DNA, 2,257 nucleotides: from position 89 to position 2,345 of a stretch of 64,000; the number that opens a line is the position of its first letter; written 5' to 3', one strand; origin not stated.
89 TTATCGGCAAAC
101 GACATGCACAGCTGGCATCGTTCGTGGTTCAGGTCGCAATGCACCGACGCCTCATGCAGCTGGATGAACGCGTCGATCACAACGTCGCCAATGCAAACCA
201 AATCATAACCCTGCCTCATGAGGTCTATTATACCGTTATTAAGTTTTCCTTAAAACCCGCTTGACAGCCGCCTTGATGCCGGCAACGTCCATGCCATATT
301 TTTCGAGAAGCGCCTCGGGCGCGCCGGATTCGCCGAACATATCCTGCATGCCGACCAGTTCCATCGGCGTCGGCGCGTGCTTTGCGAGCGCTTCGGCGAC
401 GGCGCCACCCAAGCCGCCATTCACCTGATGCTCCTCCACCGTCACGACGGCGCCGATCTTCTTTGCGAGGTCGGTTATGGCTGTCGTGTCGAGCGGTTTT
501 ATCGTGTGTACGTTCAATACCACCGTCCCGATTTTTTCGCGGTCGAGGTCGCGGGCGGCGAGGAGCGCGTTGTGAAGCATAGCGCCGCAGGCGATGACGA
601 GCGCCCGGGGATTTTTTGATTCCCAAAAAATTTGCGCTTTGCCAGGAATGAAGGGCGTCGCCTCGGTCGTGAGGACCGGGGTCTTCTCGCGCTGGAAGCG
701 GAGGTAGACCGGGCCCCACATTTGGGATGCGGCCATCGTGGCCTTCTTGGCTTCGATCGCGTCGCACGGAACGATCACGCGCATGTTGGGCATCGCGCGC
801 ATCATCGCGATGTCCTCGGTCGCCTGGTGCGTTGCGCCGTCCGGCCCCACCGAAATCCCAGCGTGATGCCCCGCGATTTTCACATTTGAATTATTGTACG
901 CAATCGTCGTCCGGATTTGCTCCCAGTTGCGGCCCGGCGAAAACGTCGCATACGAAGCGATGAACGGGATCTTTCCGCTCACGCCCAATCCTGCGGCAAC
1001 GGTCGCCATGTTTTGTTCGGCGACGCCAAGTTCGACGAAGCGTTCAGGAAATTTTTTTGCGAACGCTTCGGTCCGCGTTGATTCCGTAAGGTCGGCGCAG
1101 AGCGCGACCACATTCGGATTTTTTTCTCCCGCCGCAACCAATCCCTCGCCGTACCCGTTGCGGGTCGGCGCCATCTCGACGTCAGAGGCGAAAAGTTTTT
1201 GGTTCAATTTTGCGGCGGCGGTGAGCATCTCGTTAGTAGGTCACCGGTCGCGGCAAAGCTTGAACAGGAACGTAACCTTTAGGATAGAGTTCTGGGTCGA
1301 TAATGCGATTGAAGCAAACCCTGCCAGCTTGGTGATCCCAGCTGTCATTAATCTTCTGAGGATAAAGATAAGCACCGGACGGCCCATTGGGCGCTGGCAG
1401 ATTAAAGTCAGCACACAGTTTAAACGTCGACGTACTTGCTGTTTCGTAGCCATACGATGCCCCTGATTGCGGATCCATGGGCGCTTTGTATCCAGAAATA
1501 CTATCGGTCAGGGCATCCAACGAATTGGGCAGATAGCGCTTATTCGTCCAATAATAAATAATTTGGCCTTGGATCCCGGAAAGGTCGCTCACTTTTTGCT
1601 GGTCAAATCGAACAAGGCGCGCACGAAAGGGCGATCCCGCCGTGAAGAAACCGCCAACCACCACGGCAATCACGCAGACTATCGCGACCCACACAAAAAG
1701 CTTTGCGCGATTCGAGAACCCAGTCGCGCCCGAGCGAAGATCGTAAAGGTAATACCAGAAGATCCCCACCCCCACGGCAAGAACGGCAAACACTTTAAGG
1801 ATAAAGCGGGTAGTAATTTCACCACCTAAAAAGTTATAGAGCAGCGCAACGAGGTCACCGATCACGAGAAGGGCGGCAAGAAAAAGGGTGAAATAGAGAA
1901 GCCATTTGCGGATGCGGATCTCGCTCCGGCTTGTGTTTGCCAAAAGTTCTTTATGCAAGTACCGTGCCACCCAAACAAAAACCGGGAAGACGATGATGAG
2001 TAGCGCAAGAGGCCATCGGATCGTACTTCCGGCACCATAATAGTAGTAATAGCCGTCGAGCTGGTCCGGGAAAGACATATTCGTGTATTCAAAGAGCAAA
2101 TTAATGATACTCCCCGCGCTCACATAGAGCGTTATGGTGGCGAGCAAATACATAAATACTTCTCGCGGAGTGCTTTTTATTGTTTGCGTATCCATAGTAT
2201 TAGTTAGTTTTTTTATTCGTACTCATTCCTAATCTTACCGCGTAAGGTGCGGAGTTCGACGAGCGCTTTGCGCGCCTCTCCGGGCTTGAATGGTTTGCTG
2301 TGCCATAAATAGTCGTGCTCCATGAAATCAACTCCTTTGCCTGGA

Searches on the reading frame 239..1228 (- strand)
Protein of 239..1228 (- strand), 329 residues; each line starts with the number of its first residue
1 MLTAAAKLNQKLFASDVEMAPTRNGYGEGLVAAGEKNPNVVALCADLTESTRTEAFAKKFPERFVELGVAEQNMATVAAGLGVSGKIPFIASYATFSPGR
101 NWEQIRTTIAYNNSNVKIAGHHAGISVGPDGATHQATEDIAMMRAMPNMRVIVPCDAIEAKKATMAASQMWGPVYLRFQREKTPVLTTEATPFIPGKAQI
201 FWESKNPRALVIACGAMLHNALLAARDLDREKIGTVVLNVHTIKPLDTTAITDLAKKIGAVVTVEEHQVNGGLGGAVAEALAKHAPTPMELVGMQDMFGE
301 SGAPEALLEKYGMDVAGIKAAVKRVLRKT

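Call 51: find_encoding_contigs(protein=window:239-1228:-, flank=10000, max_places=3)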
Protein window:239-1228:- (329 aa): 1 contig read that carries it; 1 place shown.
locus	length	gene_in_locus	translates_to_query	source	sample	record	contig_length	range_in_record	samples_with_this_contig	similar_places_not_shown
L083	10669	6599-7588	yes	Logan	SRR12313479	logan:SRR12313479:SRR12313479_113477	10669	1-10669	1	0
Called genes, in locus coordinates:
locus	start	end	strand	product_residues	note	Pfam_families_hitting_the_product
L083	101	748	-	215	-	-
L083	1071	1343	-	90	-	-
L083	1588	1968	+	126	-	PF00932:LTD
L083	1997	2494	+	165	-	PF02643:DUF192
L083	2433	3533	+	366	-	PF00044:Gp_dh_N, PF02800:Gp_dh_C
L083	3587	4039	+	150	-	PF02502:LacAB_rpiB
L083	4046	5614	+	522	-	PF00834:Ribul_P_3_epim, PF13292:DXP_synthase_N, PF00456:Transketolase_N, PF00676:E1_dh (weak)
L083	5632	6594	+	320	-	PF18920:DUF5671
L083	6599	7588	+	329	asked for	PF02779:Transket_pyr, PF02780:Transketolase_C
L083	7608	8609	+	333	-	PF00294:PfkB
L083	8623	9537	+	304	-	PF01116:F_bP_aldolase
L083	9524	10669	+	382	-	?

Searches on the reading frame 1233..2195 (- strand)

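Call 49: search_protein_families(library=pfam, max_evalue=0.01, proteins=[window:1233-2195:-])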
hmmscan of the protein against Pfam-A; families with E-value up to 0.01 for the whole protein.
window:1233-2195:- (320 aa): 1 family
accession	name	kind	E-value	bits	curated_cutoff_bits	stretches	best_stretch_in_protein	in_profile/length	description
PF18920.5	DUF5671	-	1.8e-24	86.6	28.4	1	12-149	1-132/132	Domain of unknown function (DUF5671)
